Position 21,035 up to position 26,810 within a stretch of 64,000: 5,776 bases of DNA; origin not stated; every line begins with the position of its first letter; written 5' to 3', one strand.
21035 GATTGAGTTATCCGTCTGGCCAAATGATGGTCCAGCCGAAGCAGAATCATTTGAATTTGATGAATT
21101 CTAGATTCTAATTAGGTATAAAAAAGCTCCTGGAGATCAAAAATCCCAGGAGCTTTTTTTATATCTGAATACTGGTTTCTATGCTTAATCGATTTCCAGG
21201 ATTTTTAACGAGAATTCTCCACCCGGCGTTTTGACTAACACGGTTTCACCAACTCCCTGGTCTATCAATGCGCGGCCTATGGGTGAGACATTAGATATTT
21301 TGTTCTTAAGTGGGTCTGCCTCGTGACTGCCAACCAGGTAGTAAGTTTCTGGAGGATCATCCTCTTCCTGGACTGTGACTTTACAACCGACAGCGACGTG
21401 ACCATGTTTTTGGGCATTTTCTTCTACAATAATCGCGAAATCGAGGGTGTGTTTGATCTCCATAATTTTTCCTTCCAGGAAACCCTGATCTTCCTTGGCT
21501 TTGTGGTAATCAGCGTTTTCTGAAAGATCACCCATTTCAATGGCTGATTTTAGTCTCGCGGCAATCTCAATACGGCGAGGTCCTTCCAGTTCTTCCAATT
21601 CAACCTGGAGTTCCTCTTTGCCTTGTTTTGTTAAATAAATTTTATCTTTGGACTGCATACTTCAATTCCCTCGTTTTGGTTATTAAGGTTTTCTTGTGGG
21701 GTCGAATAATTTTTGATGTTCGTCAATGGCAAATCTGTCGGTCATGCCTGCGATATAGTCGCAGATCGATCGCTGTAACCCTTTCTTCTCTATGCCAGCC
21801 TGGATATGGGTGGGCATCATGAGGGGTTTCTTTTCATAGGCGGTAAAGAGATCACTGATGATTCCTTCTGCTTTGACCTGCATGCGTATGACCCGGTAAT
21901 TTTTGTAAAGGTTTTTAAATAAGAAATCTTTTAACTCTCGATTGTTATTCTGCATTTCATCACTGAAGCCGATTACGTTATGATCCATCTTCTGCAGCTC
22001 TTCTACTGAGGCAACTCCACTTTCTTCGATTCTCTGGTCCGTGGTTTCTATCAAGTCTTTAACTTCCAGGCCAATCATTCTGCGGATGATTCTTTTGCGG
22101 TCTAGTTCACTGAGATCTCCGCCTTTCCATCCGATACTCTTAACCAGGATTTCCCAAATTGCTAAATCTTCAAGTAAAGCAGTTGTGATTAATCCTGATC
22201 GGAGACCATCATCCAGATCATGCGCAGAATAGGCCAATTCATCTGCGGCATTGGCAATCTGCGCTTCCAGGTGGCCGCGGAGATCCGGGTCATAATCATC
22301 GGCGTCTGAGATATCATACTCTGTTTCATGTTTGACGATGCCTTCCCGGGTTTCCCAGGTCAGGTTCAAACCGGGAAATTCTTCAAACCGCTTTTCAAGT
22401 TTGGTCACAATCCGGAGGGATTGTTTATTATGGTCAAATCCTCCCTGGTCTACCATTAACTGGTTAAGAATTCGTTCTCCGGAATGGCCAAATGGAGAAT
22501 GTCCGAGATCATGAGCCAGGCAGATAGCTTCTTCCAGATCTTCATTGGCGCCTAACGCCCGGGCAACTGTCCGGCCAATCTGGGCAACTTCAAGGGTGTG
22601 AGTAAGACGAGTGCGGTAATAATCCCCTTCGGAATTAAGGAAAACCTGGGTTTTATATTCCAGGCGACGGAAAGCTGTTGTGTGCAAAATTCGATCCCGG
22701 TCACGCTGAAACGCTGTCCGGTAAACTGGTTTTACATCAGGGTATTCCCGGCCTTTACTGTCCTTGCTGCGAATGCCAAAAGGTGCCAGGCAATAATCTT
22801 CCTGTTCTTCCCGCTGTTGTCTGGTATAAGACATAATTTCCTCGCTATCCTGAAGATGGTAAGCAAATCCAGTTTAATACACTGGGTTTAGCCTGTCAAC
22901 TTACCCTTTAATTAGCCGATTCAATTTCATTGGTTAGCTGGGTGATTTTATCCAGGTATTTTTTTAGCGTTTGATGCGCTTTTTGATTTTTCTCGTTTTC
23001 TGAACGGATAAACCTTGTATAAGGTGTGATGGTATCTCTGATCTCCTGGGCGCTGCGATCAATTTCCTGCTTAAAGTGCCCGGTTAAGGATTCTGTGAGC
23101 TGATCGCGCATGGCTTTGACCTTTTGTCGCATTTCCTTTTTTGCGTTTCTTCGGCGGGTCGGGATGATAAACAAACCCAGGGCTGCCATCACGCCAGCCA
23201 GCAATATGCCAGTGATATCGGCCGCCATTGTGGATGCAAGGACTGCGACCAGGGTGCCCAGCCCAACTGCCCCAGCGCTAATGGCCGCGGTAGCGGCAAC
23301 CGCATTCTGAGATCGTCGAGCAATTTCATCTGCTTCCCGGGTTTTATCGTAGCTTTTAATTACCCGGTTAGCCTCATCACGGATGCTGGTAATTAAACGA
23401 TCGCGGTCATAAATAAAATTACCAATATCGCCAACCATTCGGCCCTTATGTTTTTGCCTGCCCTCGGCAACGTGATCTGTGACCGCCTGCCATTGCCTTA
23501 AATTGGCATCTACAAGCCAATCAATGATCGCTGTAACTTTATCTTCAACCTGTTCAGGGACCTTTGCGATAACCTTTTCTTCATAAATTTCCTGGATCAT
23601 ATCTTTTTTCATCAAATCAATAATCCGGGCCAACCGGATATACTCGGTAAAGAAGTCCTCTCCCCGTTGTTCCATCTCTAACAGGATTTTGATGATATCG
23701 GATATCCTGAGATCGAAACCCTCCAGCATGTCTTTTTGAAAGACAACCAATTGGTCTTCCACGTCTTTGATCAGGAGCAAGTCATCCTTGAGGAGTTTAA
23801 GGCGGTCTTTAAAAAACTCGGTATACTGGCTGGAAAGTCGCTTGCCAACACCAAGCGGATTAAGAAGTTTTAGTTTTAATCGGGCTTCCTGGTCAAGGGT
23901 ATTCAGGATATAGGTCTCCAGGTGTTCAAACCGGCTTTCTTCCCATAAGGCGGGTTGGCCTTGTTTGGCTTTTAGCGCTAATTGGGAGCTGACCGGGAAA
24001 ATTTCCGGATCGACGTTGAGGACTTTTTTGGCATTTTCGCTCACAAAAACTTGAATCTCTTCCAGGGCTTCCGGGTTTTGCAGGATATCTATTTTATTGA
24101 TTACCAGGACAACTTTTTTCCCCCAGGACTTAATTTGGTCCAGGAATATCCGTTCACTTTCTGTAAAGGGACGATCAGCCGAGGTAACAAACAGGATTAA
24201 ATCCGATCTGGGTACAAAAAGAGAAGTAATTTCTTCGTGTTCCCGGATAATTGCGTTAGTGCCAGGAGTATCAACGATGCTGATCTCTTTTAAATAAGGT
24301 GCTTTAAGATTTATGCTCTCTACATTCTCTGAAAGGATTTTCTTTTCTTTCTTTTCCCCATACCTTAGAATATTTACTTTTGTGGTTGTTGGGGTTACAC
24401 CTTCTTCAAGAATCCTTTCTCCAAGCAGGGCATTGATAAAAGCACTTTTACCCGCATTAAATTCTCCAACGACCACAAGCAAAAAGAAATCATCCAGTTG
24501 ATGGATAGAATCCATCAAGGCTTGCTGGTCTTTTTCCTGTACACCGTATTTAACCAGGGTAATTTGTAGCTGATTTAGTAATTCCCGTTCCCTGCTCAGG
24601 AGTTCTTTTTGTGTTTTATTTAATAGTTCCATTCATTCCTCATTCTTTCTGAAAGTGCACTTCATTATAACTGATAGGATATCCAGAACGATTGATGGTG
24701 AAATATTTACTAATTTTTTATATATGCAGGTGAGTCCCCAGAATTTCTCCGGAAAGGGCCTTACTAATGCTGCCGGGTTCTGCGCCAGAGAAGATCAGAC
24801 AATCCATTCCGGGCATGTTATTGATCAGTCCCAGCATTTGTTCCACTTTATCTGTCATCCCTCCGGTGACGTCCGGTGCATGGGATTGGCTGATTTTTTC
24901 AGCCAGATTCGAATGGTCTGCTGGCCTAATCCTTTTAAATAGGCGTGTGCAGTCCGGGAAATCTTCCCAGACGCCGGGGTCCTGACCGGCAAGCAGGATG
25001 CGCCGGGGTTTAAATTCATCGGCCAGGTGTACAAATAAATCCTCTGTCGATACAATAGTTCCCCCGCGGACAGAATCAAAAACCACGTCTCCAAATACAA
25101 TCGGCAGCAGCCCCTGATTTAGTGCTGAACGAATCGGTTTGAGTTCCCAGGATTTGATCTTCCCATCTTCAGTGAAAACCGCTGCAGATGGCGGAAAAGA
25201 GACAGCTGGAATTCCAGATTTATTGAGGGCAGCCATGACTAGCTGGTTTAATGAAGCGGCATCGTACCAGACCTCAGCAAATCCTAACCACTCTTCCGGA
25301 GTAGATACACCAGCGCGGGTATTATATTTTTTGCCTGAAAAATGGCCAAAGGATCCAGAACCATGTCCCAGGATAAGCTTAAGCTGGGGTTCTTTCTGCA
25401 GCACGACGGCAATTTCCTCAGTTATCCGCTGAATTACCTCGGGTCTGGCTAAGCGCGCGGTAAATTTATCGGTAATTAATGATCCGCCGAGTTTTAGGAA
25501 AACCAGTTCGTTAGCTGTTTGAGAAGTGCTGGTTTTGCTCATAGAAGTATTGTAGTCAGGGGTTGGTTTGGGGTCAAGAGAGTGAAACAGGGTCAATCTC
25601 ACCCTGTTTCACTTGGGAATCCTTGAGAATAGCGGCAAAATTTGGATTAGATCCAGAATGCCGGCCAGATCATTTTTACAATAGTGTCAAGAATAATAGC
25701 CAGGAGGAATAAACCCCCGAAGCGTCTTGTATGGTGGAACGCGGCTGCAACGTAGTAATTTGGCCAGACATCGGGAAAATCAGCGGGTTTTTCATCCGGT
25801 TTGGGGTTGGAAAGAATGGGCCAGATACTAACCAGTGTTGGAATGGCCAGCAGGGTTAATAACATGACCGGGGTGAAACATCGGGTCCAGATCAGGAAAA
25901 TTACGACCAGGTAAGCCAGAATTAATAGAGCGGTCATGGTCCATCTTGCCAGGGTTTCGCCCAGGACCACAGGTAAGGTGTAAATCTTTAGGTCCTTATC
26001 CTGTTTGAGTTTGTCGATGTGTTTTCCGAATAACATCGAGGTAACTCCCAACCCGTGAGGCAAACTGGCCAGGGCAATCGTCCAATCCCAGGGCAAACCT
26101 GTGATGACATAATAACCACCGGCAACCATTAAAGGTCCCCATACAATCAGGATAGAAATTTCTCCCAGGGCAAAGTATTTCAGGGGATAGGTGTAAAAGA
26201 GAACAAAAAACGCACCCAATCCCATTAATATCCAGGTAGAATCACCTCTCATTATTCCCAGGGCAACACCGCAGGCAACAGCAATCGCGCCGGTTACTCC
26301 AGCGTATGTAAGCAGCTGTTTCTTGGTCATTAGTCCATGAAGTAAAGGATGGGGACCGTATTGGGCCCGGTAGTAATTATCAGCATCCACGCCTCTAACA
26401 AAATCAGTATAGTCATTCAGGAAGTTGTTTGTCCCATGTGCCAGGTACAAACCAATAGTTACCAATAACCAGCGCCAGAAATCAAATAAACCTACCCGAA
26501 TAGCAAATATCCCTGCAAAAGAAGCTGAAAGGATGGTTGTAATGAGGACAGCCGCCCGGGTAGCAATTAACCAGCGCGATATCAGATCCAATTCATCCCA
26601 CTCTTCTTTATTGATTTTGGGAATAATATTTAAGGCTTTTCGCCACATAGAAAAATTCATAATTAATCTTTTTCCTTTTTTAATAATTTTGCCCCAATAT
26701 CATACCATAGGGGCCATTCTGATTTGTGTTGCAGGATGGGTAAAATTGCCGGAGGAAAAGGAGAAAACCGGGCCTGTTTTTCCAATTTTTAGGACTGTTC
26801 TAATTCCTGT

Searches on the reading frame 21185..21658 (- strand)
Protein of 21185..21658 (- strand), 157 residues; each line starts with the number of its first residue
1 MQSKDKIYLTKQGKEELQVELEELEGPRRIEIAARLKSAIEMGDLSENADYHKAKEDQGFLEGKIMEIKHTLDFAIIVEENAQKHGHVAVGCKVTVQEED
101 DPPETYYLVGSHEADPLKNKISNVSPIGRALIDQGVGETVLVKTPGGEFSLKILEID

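Call 37: search_protein_families(library=pfam, proteins=[window:21185-21658:-], max_evalue=0.0001)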
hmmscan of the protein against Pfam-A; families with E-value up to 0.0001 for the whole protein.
window:21185-21658:- (157 aa): 2 families
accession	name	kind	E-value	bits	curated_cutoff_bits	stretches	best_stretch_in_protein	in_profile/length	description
PF01272.25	GreA_GreB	-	1.6e-23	82.9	26.9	1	84-156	2-75/77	Transcription elongation factor, GreA/GreB, C-term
PF03449.20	GreA_GreB_N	-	8.5e-23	80.8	24.5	1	7-76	1-70/71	Transcription elongation factor, N-terminal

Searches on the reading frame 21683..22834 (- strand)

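Call 25: search_protein_families(library=pfam, proteins=[window:21683-22834:-], max_evalue=0.0001)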
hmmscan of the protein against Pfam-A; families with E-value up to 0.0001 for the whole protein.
window:21683-22834:- (383 aa): 2 families
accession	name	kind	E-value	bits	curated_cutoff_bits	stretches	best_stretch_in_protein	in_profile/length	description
PF13286.11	HD_assoc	-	5.8e-28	97.7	22.2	1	288-375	1-91/91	Phosphohydrolase-associated domain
PF01966.28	HD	-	1.6e-16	61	22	1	76-201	1-114/116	HD domain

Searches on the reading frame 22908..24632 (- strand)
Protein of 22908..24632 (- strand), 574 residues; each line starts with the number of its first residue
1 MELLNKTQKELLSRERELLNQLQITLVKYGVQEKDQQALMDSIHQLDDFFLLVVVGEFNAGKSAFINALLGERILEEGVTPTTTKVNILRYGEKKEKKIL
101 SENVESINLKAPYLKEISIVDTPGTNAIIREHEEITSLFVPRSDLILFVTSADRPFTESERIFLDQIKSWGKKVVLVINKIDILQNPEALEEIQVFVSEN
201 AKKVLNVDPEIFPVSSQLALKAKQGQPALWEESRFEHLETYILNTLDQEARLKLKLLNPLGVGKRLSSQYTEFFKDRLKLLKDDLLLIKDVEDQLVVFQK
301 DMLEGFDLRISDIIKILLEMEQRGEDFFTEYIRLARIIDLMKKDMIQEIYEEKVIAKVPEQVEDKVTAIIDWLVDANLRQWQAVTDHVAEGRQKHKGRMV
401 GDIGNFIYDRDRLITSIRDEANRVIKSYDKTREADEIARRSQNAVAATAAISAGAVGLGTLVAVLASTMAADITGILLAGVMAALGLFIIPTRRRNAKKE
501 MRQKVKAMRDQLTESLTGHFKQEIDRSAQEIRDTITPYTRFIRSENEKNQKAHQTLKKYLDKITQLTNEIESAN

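Call 25: search_protein_families(library=pfam, proteins=[window:22908-24632:-], max_evalue=0.0001)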
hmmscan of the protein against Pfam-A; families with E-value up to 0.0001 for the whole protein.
window:22908-24632:- (574 aa): 6 families
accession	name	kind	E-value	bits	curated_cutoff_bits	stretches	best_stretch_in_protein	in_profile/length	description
PF00350.29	Dynamin_N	-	5.5e-26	92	27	2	52-98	1-47/168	Dynamin family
PF01926.29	MMR_HSR1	-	1.9e-14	54.1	21.9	1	53-180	3-113/113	50S ribosome-binding GTPase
PF00009.33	GTP_EFTU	-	3.1e-10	40.4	26.5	1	52-224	6-174/188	Elongation factor Tu GTP binding domain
PF03193.22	RsgA_GTPase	-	2e-07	31.5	30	0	125-207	5-89/174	RsgA GTPase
PF02421.24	FeoB_N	-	5.8e-06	26.3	27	0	115-187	47-121/156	Ferrous iron transport protein B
PF04548.22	AIG1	-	5.3e-05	23.1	27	1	52-175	3-116/212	AIG1 family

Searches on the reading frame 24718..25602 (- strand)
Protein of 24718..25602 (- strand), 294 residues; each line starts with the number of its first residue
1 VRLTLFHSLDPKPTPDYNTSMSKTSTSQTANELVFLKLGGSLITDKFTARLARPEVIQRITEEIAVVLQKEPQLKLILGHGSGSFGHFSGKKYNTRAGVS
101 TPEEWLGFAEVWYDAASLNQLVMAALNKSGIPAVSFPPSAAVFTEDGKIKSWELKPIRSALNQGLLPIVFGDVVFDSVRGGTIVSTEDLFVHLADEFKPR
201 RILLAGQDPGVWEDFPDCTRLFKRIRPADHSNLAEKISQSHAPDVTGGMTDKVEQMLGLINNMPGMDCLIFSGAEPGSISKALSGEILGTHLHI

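Call 25: search_protein_families(library=pfam, proteins=[window:24718-25602:-], max_evalue=0.0001)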
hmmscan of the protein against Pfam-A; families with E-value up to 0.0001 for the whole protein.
window:24718-25602:- (294 aa): 1 family
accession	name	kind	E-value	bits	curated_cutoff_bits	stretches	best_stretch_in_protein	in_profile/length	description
PF00696.33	AA_kinase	-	3.3e-26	92.9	24.9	1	33-271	2-233/234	Amino acid kinase family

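Call 69: search_protein_families(library=ncbifam, proteins=[window:24718-25602:-], max_evalue=0.00001)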
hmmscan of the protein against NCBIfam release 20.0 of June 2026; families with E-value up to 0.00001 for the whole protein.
window:24718-25602:- (294 aa): 1 family
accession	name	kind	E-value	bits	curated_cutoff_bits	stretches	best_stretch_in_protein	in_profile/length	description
NF040647.1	IPPK_Arch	equivalog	8.8e-52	175.9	120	1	35-291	2-258/259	isopentenyl phosphate kinase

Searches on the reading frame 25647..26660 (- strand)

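Call 25: search_protein_families(library=pfam, proteins=[window:25647-26660:-], max_evalue=0.0001)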
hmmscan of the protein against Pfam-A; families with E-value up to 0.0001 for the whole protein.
window:25647-26660:- (337 aa): 1 family
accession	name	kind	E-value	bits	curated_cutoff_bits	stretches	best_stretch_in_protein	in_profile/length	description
PF01040.23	UbiA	-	4.8e-29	101.8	34.2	1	44-284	2-234/250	UbiA prenyltransferase family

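Call 69: search_protein_families(library=ncbifam, proteins=[window:25647-26660:-], max_evalue=0.00001)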
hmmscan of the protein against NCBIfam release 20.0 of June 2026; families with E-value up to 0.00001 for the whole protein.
window:25647-26660:- (337 aa): 13 families
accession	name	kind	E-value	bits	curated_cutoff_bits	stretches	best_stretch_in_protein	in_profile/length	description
NF004751.0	PRK06080.1-3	equivalog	7.1e-28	98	264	1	28-280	11-259/296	1,4-dihydroxy-2-naphthoate polyprenyltransferase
NF004617.0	PRK05951.1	equivalog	1.8e-27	96.3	239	1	31-328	18-303/306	prenyltransferase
NF004749.0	PRK06080.1-1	equivalog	1.1e-23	83.9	277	1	28-278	20-269/311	1,4-dihydroxy-2-naphthoate polyprenyltransferase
NF004750.0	PRK06080.1-2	equivalog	7.7e-20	71.4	346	1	27-278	6-262/301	1,4-dihydroxy-2-naphthoate polyprenyltransferase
TIGR00751.1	menA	equivalog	8.1e-18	64.9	102.15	1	53-277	19-248/284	1,4-dihydroxy-2-naphthoate octaprenyltransferase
NF009926.0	PRK13387.1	equivalog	8.6e-15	54.6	316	1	32-278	16-274/317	1,4-dihydroxy-2-naphthoate polyprenyltransferase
TIGR02235.1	menA_cyano-plnt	equivalog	6.3e-14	51.9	225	1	35-284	7-252/285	2-carboxy-1,4-naphthoquinone phytyltransferase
NF004752.0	PRK06080.1-4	subfamily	9.4e-12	45.2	289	1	33-277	13-260/300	1,4-dihydroxy-2-naphthoate polyprenyltransferase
NF009523.0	PRK12884.1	equivalog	8.8e-10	38.2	269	1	59-271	34-233/279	prenyltransferase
NF004754.0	PRK06080.1-6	equivalog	1e-08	34.9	522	1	30-277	12-264/308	1,4-dihydroxy-2-naphthoate polyprenyltransferase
NF004753.0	PRK06080.1-5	equivalog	9.6e-07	28.3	555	1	65-327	54-308/312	1,4-dihydroxy-2-naphthoate polyprenyltransferase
NF009521.0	PRK12882.1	equivalog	1.3e-06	27.8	296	1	64-282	41-246/280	geranylgeranylglycerol-phosphate geranylgeranyltransferase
NF005742.0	PRK07566.1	equivalog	2.4e-06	26.9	313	1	73-287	77-285/315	chlorophyll synthase ChlG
